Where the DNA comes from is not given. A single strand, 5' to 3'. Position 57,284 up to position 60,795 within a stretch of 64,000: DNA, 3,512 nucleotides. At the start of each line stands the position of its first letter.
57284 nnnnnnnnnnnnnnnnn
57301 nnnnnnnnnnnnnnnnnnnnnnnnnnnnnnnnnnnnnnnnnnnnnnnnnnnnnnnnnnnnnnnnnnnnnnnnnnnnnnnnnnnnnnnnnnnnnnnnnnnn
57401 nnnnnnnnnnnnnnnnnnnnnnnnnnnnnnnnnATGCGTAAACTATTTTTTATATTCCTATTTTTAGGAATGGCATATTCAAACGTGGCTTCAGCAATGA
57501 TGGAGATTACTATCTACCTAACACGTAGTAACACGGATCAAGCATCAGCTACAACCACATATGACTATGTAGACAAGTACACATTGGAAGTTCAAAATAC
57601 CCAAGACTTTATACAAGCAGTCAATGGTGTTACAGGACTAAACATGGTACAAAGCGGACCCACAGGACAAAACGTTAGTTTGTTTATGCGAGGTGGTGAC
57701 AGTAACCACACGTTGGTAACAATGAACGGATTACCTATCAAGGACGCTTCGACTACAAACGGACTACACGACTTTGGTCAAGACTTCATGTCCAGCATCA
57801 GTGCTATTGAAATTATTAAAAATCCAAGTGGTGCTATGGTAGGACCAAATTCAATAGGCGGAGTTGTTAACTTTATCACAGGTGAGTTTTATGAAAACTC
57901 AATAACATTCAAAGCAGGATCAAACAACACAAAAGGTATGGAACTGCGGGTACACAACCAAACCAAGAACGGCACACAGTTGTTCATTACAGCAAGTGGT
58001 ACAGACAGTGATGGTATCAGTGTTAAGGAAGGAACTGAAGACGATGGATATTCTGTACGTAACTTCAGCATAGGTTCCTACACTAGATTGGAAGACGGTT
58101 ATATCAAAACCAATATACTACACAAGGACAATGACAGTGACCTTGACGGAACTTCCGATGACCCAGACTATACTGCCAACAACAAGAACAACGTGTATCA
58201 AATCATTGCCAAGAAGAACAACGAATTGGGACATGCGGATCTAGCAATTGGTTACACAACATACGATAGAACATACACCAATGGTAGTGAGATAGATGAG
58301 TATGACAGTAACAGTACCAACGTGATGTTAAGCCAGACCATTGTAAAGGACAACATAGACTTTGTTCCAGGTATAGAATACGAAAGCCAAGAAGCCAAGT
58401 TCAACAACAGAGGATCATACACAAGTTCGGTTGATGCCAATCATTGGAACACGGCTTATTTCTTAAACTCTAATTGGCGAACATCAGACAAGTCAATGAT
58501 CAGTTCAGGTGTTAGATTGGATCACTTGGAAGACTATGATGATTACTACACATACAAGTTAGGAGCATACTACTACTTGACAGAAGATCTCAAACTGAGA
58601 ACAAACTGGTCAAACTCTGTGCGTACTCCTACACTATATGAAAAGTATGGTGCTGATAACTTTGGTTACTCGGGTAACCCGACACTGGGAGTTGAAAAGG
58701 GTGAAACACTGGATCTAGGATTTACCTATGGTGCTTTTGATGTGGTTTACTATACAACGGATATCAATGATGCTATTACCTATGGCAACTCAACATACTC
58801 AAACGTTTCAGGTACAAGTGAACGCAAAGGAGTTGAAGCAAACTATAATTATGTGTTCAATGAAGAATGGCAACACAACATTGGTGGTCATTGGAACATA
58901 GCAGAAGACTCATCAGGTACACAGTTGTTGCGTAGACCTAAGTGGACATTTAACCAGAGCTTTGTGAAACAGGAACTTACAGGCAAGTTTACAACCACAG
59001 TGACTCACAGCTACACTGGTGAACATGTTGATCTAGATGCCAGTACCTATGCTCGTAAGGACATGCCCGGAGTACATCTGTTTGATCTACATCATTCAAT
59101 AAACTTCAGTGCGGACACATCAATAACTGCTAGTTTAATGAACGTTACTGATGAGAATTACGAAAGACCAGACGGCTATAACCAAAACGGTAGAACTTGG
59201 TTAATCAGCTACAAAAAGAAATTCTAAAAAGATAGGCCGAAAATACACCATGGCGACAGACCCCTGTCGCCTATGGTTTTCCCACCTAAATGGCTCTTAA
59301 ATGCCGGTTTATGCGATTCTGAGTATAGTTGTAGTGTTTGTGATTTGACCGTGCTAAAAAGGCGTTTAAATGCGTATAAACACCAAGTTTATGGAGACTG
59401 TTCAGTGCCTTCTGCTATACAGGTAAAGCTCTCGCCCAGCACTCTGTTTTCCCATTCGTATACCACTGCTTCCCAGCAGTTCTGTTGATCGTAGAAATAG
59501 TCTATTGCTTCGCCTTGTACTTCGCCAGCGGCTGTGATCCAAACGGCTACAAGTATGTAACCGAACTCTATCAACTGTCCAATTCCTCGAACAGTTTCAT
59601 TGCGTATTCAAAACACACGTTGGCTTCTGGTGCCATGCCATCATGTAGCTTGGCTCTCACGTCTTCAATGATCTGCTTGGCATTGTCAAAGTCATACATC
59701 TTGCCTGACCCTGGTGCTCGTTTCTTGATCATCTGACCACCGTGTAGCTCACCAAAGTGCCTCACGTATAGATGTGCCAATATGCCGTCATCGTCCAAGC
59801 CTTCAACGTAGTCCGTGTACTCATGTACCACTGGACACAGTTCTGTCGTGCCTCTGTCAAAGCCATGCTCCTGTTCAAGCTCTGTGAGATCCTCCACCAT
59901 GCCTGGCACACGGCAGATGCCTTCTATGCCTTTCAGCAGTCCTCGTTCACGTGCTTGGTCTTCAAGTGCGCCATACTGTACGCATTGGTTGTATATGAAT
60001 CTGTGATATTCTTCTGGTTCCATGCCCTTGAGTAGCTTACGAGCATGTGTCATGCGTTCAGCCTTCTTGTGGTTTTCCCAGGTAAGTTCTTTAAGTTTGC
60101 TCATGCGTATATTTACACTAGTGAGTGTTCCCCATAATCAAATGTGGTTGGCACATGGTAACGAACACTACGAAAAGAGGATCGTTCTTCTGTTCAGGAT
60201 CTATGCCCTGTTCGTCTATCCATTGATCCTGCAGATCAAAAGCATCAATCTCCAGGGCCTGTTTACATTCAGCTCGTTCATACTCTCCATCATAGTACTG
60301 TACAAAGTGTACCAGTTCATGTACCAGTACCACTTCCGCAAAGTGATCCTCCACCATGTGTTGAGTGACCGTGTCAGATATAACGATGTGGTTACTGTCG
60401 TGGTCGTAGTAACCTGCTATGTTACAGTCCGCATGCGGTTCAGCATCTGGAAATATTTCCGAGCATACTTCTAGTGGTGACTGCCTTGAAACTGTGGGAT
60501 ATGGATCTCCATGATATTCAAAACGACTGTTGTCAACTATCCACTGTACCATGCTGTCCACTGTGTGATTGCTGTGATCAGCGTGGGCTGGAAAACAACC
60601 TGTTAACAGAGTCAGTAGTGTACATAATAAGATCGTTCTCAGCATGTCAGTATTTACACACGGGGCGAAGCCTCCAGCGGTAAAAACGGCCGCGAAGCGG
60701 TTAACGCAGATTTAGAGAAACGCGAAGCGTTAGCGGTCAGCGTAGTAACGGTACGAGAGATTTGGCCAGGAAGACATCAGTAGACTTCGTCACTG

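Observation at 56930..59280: Self-contained two-membrane vitamin-uptake cassette (ECF-S-like protein plus BtuB-like receptor) without room for a riboswitch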

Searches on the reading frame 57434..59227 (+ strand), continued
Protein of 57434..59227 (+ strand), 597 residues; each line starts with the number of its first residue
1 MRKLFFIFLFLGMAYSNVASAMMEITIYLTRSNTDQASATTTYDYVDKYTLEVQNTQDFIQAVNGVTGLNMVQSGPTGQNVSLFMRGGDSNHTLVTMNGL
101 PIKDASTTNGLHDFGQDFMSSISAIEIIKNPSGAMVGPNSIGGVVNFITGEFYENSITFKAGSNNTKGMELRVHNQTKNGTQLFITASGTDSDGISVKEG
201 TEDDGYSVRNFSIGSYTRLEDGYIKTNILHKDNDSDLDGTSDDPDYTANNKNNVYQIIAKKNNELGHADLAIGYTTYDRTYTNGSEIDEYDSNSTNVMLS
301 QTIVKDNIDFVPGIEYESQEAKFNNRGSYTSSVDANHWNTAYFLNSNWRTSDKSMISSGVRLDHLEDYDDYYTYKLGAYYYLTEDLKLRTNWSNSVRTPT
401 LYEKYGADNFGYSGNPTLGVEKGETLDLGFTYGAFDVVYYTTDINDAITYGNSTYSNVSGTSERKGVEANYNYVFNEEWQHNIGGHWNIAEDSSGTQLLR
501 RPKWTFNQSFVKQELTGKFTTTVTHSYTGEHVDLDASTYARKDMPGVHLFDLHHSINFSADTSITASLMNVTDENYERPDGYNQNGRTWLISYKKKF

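Call 72: find_encoding_contigs(protein=P0046, flank=6000, max_places=2)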
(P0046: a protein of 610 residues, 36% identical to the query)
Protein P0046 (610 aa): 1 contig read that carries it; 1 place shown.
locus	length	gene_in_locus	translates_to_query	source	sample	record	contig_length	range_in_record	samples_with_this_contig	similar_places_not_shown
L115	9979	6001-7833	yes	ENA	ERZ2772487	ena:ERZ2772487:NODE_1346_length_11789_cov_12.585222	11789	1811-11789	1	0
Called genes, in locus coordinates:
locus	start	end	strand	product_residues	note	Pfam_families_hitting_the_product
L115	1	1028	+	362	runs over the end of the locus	PF04055:Radical_SAM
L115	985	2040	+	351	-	-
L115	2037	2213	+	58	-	PF12073:DUF3553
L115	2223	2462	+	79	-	PF07432:Hc1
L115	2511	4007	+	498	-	PF04055:Radical_SAM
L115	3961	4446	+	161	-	-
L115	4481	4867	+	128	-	-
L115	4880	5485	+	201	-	PF00574:CLP_protease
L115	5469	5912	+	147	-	PF20221:DUF6580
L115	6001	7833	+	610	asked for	PF07715:Plug, PF00593:TonB_dep_Rec_b-barrel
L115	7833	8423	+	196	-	-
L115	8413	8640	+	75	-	-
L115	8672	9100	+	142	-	-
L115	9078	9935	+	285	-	-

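Call 73: search_protein_families(library=ncbifam, proteins=[L007:15860-17641:+, L113:9228-11009:+, L115:2511-4007:+, L011:2092-3126:+], max_evalue=0.01)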
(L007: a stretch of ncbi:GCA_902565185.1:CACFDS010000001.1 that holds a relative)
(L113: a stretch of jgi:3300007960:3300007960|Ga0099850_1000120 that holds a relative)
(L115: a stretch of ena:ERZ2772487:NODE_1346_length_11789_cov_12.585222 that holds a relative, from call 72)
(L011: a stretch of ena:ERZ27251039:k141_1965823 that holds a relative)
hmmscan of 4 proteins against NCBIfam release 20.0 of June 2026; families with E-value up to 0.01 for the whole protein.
L007:15860-17641:+ (593 aa): 17 families
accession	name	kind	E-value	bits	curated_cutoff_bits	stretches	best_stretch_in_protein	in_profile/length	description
NF033712.0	B12_rSAM_KedN5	subfamily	2.3e-46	158.3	700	1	59-387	62-391/624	KedN5 family methylcobalamin-dependent radical SAM C-methyltransferase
TIGR03975.1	rSAM_ocin_1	subfamily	3.1e-10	39.2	281.85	1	59-241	128-319/606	RiPP maturation radical SAM C-methyltransferase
TIGR04013.1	B12_SAM_MJ_1487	hypoth_equivalog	4.8e-10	38.8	251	1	23-204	15-169/382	TIGR04013 family B12-binding domain/radical SAM domain-containing protein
TIGR03471.1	HpnJ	equivalog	1.7e-08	33.8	577.6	1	188-445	199-439/472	hopanoid biosynthesis associated radical SAM protein HpnJ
TIGR01212.1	TIGR01212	equivalog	7.4e-08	31.9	180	1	300-392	141-232/302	tRNA modification radical SAM protein MnmL/YtqA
TIGR04479.1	bcpD_PhpK_rSAM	subfamily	1.7e-07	30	600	1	186-355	241-399/504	PhpK family radical SAM P-methyltransferase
NF038361.1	rSAM_Sden_1168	equivalog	2.5e-07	29.6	575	1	111-387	195-473/560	Sden_1168 family B12-binding radical SAM P-methyltransferase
TIGR01579.1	MiaB-like-C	equivalog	9.8e-07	28.4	357.05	1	182-368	136-321/416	tRNA (N(6)-L-threonylcarbamoyladenosine(37)-C(2))-methylthiotransferase MtaB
TIGR00089.1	TIGR00089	subfamily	4.3e-06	25.8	251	1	181-380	135-333/429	MiaB/RimO family radical SAM methylthiotransferase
NF006064.0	PRK08207.2-2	equivalog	5.9e-05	22.2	504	1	303-398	267-362/465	coproporphyrinogen III oxidase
TIGR04072.2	rSAM_ladder_B12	equivalog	0.00018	20.3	360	1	161-360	156-344/443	lipid biosynthesis B12-binding/radical SAM protein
TIGR04295.1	B12_rSAM_oligo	hypoth_equivalog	0.00022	20.1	400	1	185-243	199-255/422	TIGR04295 family B12-binding domain-containing radical SAM protein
TIGR04385.1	B12_rSAM_cofa1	equivalog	0.00038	19.8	450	1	104-254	112-263/438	B12 lower ligand biosynthesis radical SAM protein BzaD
NF040542.1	rSAM_RCCLKC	equivalog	0.0011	18.2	450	1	181-258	175-252/423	arsinothricin biosynthesis radical SAM protein ArsL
TIGR00539.1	hemN_rel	equivalog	0.0023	17.1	205.4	1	300-387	114-201/361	radical SAM family heme chaperone HemW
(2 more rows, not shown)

L113:9228-11009:+ (593 aa): 16 families
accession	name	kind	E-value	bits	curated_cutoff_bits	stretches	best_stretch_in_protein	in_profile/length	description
NF033712.0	B12_rSAM_KedN5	subfamily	5.4e-46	157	700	1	59-387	62-391/624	KedN5 family methylcobalamin-dependent radical SAM C-methyltransferase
TIGR03975.1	rSAM_ocin_1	subfamily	3.6e-10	39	281.85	1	59-240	128-318/606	RiPP maturation radical SAM C-methyltransferase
TIGR04013.1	B12_SAM_MJ_1487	hypoth_equivalog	1.4e-09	37.3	251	1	22-209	14-174/382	TIGR04013 family B12-binding domain/radical SAM domain-containing protein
TIGR04479.1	bcpD_PhpK_rSAM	subfamily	6.2e-08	31.4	600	1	185-354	240-398/504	PhpK family radical SAM P-methyltransferase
TIGR01212.1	TIGR01212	equivalog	1.6e-07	30.7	180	1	300-390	141-229/302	tRNA modification radical SAM protein MnmL/YtqA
NF038361.1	rSAM_Sden_1168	equivalog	3.5e-07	29.1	575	1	83-387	165-473/560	Sden_1168 family B12-binding radical SAM P-methyltransferase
TIGR03471.1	HpnJ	equivalog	7.8e-07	28.3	577.6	1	188-396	199-396/472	hopanoid biosynthesis associated radical SAM protein HpnJ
TIGR01579.1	MiaB-like-C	equivalog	1.1e-05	24.9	357.05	1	182-367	136-320/416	tRNA (N(6)-L-threonylcarbamoyladenosine(37)-C(2))-methylthiotransferase MtaB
TIGR00089.1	TIGR00089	subfamily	1.4e-05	24.1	251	1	181-375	135-328/429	MiaB/RimO family radical SAM methylthiotransferase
NF006064.0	PRK08207.2-2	equivalog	4.3e-05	22.7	504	1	303-396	267-359/465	coproporphyrinogen III oxidase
TIGR04385.1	B12_rSAM_cofa1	equivalog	0.00019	20.8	450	1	87-277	98-281/438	B12 lower ligand biosynthesis radical SAM protein BzaD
TIGR04072.2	rSAM_ladder_B12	equivalog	0.00027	19.7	360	1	160-388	155-373/443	lipid biosynthesis B12-binding/radical SAM protein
TIGR04295.1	B12_rSAM_oligo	hypoth_equivalog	0.00056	18.7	400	1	186-243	200-255/422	TIGR04295 family B12-binding domain-containing radical SAM protein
TIGR00539.1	hemN_rel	equivalog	0.0011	18.2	205.4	1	300-386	114-200/361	radical SAM family heme chaperone HemW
NF040542.1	rSAM_RCCLKC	equivalog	0.0023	17.1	450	1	178-243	173-236/423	arsinothricin biosynthesis radical SAM protein ArsL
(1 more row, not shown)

L115:2511-4007:+ (498 aa): 22 families
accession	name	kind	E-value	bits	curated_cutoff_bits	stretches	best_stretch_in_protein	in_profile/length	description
TIGR04479.1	bcpD_PhpK_rSAM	subfamily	1.8e-25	89.3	600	1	104-375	129-403/504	PhpK family radical SAM P-methyltransferase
TIGR04072.2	rSAM_ladder_B12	equivalog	1.8e-22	79.6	360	1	107-368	91-336/443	lipid biosynthesis B12-binding/radical SAM protein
TIGR04013.1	B12_SAM_MJ_1487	hypoth_equivalog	4.3e-19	68.6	251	1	87-380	45-332/382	TIGR04013 family B12-binding domain/radical SAM domain-containing protein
TIGR03975.1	rSAM_ocin_1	subfamily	4.7e-18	65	281.85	1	49-387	92-436/606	RiPP maturation radical SAM C-methyltransferase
TIGR04014.1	B12_SAM_MJ_0865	equivalog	9.5e-14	51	360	1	212-379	163-334/434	methyl-coenzyme M reductase glutamine C-methyltransferase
TIGR04385.1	B12_rSAM_cofa1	equivalog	3e-13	49.8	450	1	104-382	88-365/438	B12 lower ligand biosynthesis radical SAM protein BzaD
TIGR02026.1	BchE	equivalog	6.8e-12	45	481.35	1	212-358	197-342/497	magnesium-protoporphyrin IX monomethyl ester anaerobic oxidative cyclase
NF050148.1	rSAM_ApyD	equivalog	1.1e-11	43.9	750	1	148-378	130-363/645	RiPP biosynthesis radical SAM protein ApyD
TIGR03471.1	HpnJ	equivalog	2.5e-09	36.5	577.6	1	209-368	197-352/472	hopanoid biosynthesis associated radical SAM protein HpnJ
NF038361.1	rSAM_Sden_1168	equivalog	6.6e-08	31.5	575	1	184-371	255-441/560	Sden_1168 family B12-binding radical SAM P-methyltransferase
TIGR03960.1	rSAM_fuse_unch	hypoth_equivalog_domain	7.8e-08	31.3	462.3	1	214-377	258-420/605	TIGR03960 family B12-binding radical SAM protein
NF040546.1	rSAM_CUAEP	equivalog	1.8e-07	30.2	500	1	123-389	76-349/468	CUAEP/CCAEP-tail radical SAM (seleno)protein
NF045585.1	rSAM_slr0320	equivalog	9.2e-07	27.7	775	1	109-353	132-379/511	photosystem II high light acclimation radical SAM protein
NF040542.1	rSAM_RCCLKC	equivalog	1.2e-06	28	450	1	213-354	184-323/423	arsinothricin biosynthesis radical SAM protein ArsL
TIGR01578.1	MiaB-like-B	hypoth_equivalog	1.6e-06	27.2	314.7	1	321-382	250-313/421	tRNA (N(6)-L-threonylcarbamoyladenosine(37)-C(2))-methylthiotransferase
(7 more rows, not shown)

L011:2092-3126:+ (344 aa): 41 families (the best 25 are shown)
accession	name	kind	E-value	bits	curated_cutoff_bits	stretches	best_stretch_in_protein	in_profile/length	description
NF033640.1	N_Twi_rSAM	subfamily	4e-57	194.1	170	1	4-326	5-363/398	twitch domain-containing radical SAM protein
TIGR04317.1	W_rSAM_matur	equivalog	3.5e-18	65.8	380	1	94-267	4-175/349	tungsten cofactor oxidoreductase radical SAM maturase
TIGR02666.1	moaA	equivalog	1.3e-15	57.2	284.05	1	92-266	8-183/336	GTP 3',8-cyclase MoaA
NF050035.1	rSAM_WgK_link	exception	2e-14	53.4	650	1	95-269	10-177/367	radical SAM/SPASM peptide maturase WgkB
NF045702.1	rSAM_GDGT_ether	equivalog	3e-13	49.2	450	1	96-266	88-256/486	tetraether lipid synthase Tes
NF038283.1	viperin_w_prok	equivalog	4.8e-12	45.6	180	1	96-259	4-174/281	viperin family antiviral radical SAM protein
TIGR04054.1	rSAM_NirJ1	equivalog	1.2e-11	43.9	650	1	88-265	30-199/387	putative heme d1 biosynthesis radical SAM protein NirJ1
TIGR04055.1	rSAM_NirJ2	equivalog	1.2e-10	41.5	500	1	97-263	3-161/326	putative heme d1 biosynthesis radical SAM protein NirJ2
NF001199.0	PRK00164.2-1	equivalog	1.7e-10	40.6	231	1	93-262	11-174/308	GTP 3',8-cyclase MoaA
NF047865.1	rSAM_PapB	equivalog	2.8e-10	40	340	1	96-299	5-214/330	PapB family radical SAM/SPASM ranthipeptide maturase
TIGR04250.1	SCM_rSAM_ScmE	equivalog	3e-10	39.6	400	1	96-262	5-164/358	SynChlorMet cassette radical SAM/SPASM protein ScmE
TIGR04051.1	rSAM_NirJ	equivalog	4.4e-10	39.1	515.45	1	100-262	8-162/354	heme d1 biosynthesis radical SAM protein NirJ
TIGR02668.1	moaA_archaeal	equivalog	1.6e-09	37.2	325.25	1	93-265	9-175/303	GTP 3',8-cyclase MoaA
NF045646.2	rSAM_Se_TrsS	equivalog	1.3e-08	33.9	490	1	99-266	91-254/441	radical SAM (seleno)protein TrsS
TIGR04251.1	SCM_rSAM_ScmF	equivalog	2.3e-08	33.8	400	1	96-265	6-171/353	SynChlorMet cassette radical SAM/SPASM protein ScmF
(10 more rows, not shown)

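Call 100: predict_structure(alignment_id=A5)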
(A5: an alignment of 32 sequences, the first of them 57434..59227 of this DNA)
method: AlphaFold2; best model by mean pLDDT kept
length: 597 residues; sequences in the alignment: 32
mean_pLDDT: 84.6   pTM: 0.86
mean pLDDT of the five models: 84.6, 84.1, 82.4, 81.7, 81.3
residues with pLDDT >= 90: 281; 70-90: 249; 50-70: 30; < 50: 37
segments of 3 or more residues with pLDDT < 50: 1-28, 108-110, 199-201
pLDDT, mean of each block of 10 residues (from residue 1): 46 27 36 61 86 88 87 79 77 84 66 77 87 84 86 90 92 90 93 64 77 92 93 77 70 93 91 92 86 92 89 92 83 88 91 91 88 93 94 90 83 87 94 94 90 88 94 89 94 91 93 86 95 89 93 93 95 88 85 95
secondary structure, 60 per line:
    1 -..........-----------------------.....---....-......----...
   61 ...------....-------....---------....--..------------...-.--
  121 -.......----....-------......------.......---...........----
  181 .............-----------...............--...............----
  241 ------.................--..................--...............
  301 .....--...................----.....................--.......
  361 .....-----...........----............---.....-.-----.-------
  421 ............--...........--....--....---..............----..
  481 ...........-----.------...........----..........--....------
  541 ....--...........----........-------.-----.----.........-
elements in order: H2-11 H35-39 E43-46 H48-53 H59-63 E70-73 E81-84 E94-97 E122-128 H133-136 E144-149 E156-162 E166-176 E181-193 E205-219 E222-236 E247-263 E266-283 E286-305 E308-326 E331-351 E354-365 E371-381 E386-397 H401-405 E421-432 E435-445 E448-451 E454-457 E461-474 E479-491 E504-514 E519-528 E531-534 E541-544 E547-557 E562-569 E588-596

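Call 102: fold_search(model_id=the predicted structure, library=pdb)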
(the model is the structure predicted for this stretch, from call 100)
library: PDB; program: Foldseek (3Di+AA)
matches with E <= 10: 500; with E <= 0.001: 361
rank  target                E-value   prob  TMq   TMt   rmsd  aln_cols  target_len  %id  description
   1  1nqg                  2.4e-35  1.00  0.86  0.89   2.6       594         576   21  OUTER MEMBRANE COBALAMIN TRANSPORTER (BTUB) FROM E. COLI, WITH BOUND CALCIUM (released 2003-04-29)
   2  3m8d                  1.3e-34  1.00  0.86  0.88   3.0       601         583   21  Crystal structure of spin-labeled BtuB V10R1 with bound calcium and cyanocobalamin (released 2010-09-15)
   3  2gsk_A                1.4e-34  1.00  0.86  0.87   3.0       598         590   21  Structure of the BtuB:TonB Complex (released 2006-06-13)
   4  1nqe                  7.2e-34  1.00  0.82  0.89   3.0       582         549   20  OUTER MEMBRANE COBALAMIN TRANSPORTER (BTUB) FROM E. COLI (released 2003-04-29)
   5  3m8b                  1.1e-33  1.00  0.83  0.90   2.7       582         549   21  Crystal structure of spin-labeled BtuB V10R1 in the apo state (released 2010-09-15)
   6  3rgm                  3.4e-33  1.00  0.83  0.90   2.8       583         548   21  Crystal structure of spin-labeled BtuB T156R1 (released 2011-10-26)
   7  1nqh                  7.1e-33  1.00  0.87  0.89   3.1       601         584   21  OUTER MEMBRANE COBALAMIN TRANSPORTER (BTUB) FROM E. COLI, WITH BOUND CALCIUM AND CYANOCOBALAMIN (VITAMIN B12) SUBSTRATE (released 2003-04-29)
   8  1nqf                  1.3e-32  1.00  0.82  0.90   2.6       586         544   21  OUTER MEMBRANE COBALAMIN TRANSPORTER (BTUB) FROM E. COLI, METHIONINE SUBSTIUTION CONSTRUCT FOR SE-MET SAD PHASING (released 2003-04-29)
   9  3rgn                  4.1e-32  1.00  0.83  0.90   2.7       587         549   21  Crystal structure of spin-labeled BtuB W371R1 (released 2011-10-26)
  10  9a30_MODEL_1_A        4.3e-32  1.00  0.73  0.71   6.6       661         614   19  Model of E. coli btuB by in-cell photo-crosslinking MS and deep learning (released 2023-02-24)
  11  1ujw_A                7.7e-32  1.00  0.85  0.88   3.2       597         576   20  Structure of the complex between BtuB and Colicin E3 Receptor binding domain (released 2003-11-25)
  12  2guf                  1.5e-31  1.00  0.81  0.88   3.2       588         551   20  In meso crystal structure of the cobalamin transporter, BtuB (released 2006-12-05)
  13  9nn6_A                1.4e-29  1.00  0.82  0.78   4.1       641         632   19  E. coli Cir in Complex with the RBD of Microcin V (released 2025-09-24)
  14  6bpm_A                6.7e-29  1.00  0.75  0.64   5.8       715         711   14  The crystal structure of the Ferric-Catecholate import receptor Fiu from K12 E. coli: Closed form (C21) (released 2018-11-28)
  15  5fr8_A                1.1e-27  1.00  0.81  0.69   5.7       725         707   15  Crystal structure of the siderophore receptor PirA from Acinetobacter baumannii (released 2016-05-11)
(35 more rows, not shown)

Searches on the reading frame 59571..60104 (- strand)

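Call 3: search_protein_families(library=pfam, proteins=[window:59571-60104:-], max_evalue=0.01)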
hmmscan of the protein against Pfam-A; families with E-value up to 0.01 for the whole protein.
window:59571-60104:- (177 aa): 1 family
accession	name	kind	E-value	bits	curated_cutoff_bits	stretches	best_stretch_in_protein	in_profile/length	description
PF01126.25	Heme_oxygenase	-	1.5e-13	51.5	23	1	2-132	5-142/204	Heme oxygenase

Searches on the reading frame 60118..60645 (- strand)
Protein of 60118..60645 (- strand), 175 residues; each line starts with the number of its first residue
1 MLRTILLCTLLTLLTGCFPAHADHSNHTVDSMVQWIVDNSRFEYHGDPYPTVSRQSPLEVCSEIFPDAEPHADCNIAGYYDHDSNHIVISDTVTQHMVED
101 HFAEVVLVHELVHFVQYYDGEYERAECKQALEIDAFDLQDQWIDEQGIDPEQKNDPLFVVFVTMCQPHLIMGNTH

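Call 3: search_protein_families(library=pfam, proteins=[window:60118-60645:-], max_evalue=0.01)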
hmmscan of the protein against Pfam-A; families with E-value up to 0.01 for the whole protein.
window:60118-60645:- (175 aa): 3 families
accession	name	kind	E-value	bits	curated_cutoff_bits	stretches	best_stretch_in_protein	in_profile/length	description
PF20352.3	DUF6647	-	5.3e-09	36.5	24.1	1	67-168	76-169/174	Domain of unknown function (DUF6647)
PF20573.4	DUF6782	-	0.00082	19.1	27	1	75-120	67-107/241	Putative metallopeptidase family (DUF6782)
PF10263.15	SprT-like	-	0.0014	18.9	25.6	1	75-119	31-77/108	SprT-like family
